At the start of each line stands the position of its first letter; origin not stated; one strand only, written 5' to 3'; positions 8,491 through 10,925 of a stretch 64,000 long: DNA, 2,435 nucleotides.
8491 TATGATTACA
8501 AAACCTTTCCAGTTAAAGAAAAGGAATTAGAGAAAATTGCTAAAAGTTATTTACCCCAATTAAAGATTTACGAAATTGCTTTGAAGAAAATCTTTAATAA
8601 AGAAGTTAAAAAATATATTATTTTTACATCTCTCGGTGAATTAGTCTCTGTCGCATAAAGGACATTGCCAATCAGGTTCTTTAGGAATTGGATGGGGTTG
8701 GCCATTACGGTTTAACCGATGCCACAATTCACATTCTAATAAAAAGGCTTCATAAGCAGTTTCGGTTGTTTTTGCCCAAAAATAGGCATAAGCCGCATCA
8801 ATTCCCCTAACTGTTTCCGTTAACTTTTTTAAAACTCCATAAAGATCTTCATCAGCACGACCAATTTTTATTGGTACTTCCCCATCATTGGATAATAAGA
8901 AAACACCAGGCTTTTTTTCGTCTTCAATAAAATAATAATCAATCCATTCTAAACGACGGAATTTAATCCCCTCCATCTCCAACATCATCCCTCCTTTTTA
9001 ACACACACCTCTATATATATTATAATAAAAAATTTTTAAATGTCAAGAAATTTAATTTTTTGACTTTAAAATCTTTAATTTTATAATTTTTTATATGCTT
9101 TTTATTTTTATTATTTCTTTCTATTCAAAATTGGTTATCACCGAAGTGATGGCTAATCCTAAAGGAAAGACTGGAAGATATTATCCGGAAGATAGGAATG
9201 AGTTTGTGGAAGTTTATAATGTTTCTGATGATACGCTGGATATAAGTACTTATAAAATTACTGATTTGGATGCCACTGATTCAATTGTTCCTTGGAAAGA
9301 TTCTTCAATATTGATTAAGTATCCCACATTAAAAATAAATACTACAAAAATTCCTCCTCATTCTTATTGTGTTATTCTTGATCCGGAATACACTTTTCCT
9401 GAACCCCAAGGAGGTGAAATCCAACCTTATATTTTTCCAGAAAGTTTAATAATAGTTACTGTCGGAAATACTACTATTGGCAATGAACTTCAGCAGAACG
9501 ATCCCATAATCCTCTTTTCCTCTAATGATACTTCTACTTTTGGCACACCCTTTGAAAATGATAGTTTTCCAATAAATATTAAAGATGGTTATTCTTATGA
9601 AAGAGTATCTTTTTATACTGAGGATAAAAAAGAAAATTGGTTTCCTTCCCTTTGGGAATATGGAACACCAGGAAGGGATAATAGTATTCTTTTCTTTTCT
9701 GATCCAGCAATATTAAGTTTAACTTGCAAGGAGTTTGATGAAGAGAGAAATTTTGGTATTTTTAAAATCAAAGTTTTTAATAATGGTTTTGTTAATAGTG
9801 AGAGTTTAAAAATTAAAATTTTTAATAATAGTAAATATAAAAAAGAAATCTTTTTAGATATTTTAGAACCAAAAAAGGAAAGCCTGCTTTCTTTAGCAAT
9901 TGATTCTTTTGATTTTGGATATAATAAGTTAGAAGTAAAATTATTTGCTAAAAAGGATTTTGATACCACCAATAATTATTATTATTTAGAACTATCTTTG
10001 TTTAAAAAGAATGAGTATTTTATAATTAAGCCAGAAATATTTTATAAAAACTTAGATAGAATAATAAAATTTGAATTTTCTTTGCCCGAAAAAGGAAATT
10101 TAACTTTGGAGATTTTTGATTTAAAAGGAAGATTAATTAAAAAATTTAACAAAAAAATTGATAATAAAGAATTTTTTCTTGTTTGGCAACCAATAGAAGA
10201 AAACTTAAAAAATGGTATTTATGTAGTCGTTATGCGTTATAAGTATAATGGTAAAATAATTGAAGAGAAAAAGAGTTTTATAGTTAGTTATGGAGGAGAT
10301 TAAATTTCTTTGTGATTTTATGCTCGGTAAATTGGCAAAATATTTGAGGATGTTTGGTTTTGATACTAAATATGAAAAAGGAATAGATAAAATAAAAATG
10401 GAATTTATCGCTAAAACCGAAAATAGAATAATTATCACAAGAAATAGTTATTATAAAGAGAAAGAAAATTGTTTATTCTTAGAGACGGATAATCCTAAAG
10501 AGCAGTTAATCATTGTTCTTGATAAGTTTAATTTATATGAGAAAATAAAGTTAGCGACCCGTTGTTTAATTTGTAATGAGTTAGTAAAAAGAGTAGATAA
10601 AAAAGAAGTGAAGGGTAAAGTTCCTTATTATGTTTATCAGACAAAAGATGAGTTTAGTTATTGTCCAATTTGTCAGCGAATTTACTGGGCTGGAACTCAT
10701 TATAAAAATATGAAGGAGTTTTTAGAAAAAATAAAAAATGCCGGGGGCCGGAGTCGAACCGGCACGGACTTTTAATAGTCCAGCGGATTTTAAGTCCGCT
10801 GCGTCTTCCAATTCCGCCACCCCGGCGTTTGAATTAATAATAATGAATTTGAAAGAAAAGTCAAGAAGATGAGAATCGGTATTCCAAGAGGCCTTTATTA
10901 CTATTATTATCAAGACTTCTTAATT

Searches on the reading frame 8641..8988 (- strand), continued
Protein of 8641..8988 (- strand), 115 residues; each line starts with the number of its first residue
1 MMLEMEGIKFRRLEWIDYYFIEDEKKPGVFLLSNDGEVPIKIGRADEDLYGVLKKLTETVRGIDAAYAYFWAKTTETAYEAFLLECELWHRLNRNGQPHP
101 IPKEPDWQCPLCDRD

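Call 50: fold_search(model_id=the predicted structure, library=pdb)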
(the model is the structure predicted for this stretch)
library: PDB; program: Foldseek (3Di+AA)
matches with E <= 10: 109; with E <= 0.001: 0
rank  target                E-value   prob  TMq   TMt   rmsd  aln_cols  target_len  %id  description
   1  1ycz                  5.7e-03  1.00  0.52  0.64   4.4        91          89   26  Crystal structure of the GIY-YIG N-terminal endonuclease domain of UvrC from Thermotoga maritima (released 2005-03-01)
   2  1yd2                  7.8e-03  1.00  0.49  0.60   4.2        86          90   29  Crystal structure of the GIY-YIG N-terminal endonuclease domain of UvrC from Thermotoga maritima: Point mutant Y19F boun (released 2005-03-01)
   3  1yd5                  8.3e-03  1.00  0.49  0.61   4.2        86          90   28  Crystal structure of the GIY-YIG N-terminal endonuclease domain of UvrC from Thermotoga maritima: Point mutant N88A boun (released 2005-03-01)
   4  1yd6_C                8.8e-03  1.00  0.47  0.56   4.2        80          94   22  Crystal structure of the GIY-YIG N-terminal endonuclease domain of UvrC from Bacillus caldotenax (released 2005-03-01)
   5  1yd3                  1.2e-02  1.00  0.49  0.60   4.2        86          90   28  Crystal structure of the GIY-YIG N-terminal endonuclease domain of UvrC from Thermotoga maritima: Point mutant Y43F boun (released 2005-03-01)
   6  1yd4                  1.3e-02  1.00  0.50  0.61   4.2        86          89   28  Crystal structure of the GIY-YIG N-terminal endonuclease domain of UvrC from Thermotoga maritima: Point mutant Y29F boun (released 2005-03-01)
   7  1yd6_A                1.6e-02  1.00  0.46  0.55   4.1        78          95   23  Crystal structure of the GIY-YIG N-terminal endonuclease domain of UvrC from Bacillus caldotenax (released 2005-03-01)
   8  1yd6_D                1.7e-02  1.00  0.48  0.56   3.7        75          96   24  Crystal structure of the GIY-YIG N-terminal endonuclease domain of UvrC from Bacillus caldotenax (released 2005-03-01)
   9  1yd6_B                1.9e-02  1.00  0.46  0.59   4.1        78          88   23  Crystal structure of the GIY-YIG N-terminal endonuclease domain of UvrC from Bacillus caldotenax (released 2005-03-01)
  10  1zg2_MODEL_1_A        9.5e-01  0.10  0.28  0.32   6.7        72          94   21  Solution NMR structure of the UPF0213 protein BH0048 from Bacillus halodurans. Northeast Structural Genomics t (released 2005-06-21)
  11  7ls1_E1               1.1e+00  0.05  0.19  0.15  12.5        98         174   20  80S ribosome from mouse bound to eEF2 (Class II) (released 2021-11-03)
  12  4ug0_LJ               2.2e+00  0.04  0.20  0.14  10.3        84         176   19  STRUCTURE OF THE HUMAN 80S RIBOSOME (released 2015-06-10)
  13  4clc_A                2.3e+00  0.03  0.21  0.16  12.2       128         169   12  Crystal structure of Ybr137w protein (released 2014-11-19)
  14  8dhb_E                2.4e+00  0.04  0.21  0.21  11.9       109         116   12  Active FLCN GAP complex (released 2022-09-28)
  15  8y0x_LJ               2.6e+00  0.03  0.18  0.14  10.4        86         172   20  Dormant ribosome with SERBP1 (released 2024-02-07)
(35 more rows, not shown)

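Call 76: list_cluster_members(proteins=[P0006, P0125, window:8641-8985:-, window:2881-3042:+, window:3046-5787:+, window:5794-8655:+, P0001, P0011])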
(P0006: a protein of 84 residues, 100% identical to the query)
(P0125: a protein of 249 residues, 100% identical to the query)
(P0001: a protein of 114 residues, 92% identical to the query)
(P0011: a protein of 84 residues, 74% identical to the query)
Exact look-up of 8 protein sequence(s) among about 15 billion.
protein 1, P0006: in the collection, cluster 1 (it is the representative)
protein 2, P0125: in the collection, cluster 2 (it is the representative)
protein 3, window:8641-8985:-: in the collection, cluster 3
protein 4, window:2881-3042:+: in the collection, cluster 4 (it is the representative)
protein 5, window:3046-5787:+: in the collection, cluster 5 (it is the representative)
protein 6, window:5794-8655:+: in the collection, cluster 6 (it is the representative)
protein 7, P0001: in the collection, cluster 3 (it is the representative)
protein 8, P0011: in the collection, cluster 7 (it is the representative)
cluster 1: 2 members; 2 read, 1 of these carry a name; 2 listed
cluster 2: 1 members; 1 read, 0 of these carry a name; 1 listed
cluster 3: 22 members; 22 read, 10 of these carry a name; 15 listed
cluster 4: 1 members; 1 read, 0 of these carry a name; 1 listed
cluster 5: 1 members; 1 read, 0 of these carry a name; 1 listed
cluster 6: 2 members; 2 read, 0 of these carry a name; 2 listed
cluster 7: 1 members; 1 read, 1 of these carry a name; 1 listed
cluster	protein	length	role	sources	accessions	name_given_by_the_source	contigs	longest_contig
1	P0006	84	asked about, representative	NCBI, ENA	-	-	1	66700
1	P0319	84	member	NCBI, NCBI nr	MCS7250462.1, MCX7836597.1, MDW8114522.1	MAG: translation elongation factor-like protein [candidate division WOR-3 bacterium] | translation elongation factor-like protein [candidate division WOR-3 bacterium]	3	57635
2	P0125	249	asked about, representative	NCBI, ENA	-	-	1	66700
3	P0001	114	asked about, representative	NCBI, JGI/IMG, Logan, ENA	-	-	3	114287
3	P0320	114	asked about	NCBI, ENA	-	-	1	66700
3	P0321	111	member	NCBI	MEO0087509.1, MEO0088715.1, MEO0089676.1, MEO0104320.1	MAG: hypothetical protein ABIK77_07525 [candidate division WOR-3 bacterium]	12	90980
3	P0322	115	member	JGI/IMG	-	hypothetical protein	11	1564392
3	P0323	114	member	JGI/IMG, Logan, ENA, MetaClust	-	\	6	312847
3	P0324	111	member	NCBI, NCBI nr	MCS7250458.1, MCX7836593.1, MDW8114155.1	MAG: hypothetical protein N2323_01350 [candidate division WOR-3 bacterium] | hypothetical protein [candidate division WOR-3 bacterium]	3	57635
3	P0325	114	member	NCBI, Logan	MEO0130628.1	MAG: hypothetical protein ABIK76_02925 [candidate division WOR-3 bacterium]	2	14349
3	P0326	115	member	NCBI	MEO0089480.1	MAG: hypothetical protein ABIK56_03005 [candidate division WOR-3 bacterium]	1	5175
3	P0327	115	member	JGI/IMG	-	hypothetical protein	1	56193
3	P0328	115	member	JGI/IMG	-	hypothetical protein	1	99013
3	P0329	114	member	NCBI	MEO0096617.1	MAG: hypothetical protein ABIK78_00795 [candidate division WOR-3 bacterium]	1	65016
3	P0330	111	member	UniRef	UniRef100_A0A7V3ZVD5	GIY-YIG nuclease family protein n=1 Tax=candidate division WOR-3 bacterium TaxID=2052148 ...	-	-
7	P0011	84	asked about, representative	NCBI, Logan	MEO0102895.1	MAG: translation elongation factor-like protein [candidate division WOR-3 bacterium]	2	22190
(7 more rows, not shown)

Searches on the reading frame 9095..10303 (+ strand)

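Call 3: search_protein_families(library=pfam, proteins=[window:9095-10303:+], max_evalue=0.1)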
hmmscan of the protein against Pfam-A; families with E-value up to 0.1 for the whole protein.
window:9095-10303:+ (402 aa): 2 families
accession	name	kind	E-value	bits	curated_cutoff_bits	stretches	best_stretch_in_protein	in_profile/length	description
PF00932.25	LTD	-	1.3e-09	38.9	34.3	1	11-145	6-99/109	Lamin Tail Domain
PF18962.6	Por_Secre_tail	-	0.0058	17.3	27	1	327-383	13-65/75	Secretion system C-terminal sorting domain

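Call 4: search_protein_families(library=ncbifam, proteins=[window:9095-10303:+], max_evalue=0.1)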
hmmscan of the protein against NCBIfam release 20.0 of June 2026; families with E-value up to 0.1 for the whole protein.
window:9095-10303:+ (402 aa): 2 families
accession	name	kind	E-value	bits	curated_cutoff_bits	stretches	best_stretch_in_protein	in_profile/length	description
TIGR04183.1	Por_Secre_tail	domain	6.7e-05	22.8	23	1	325-387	12-64/72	T9SS type A sorting domain-containing protein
NF038113.1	T9SSA_dep_M36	equivalog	0.015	13.4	885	1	288-381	770-856/869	T9SS-dependent M36 family metallopeptidase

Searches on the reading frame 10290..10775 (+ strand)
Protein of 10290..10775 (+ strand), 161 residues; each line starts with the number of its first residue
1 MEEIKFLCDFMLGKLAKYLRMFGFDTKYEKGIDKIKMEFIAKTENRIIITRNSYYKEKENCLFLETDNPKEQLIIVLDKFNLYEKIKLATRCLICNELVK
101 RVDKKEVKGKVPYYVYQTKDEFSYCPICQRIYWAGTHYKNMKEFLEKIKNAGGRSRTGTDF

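Call 3: search_protein_families(library=pfam, proteins=[window:10290-10775:+], max_evalue=0.1)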
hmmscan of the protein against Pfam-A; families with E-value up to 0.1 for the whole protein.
window:10290-10775:+ (161 aa): 3 families
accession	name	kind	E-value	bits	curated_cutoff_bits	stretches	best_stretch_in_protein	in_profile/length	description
PF01927.22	Mut7-C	-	7.6e-44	149.8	23.3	1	5-144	2-145/146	Mut7-C RNAse domain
PF00518.22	E6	-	0.043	14.7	27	1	92-134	1-43/110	Early Protein (E6)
PF11571.13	Med27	-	0.099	13.4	25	0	53-102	16-64/86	Mediator complex subunit 27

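Call 4: search_protein_families(library=ncbifam, proteins=[window:10290-10775:+], max_evalue=0.1)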
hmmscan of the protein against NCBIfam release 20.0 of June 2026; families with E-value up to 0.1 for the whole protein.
window:10290-10775:+ (161 aa): 0 families
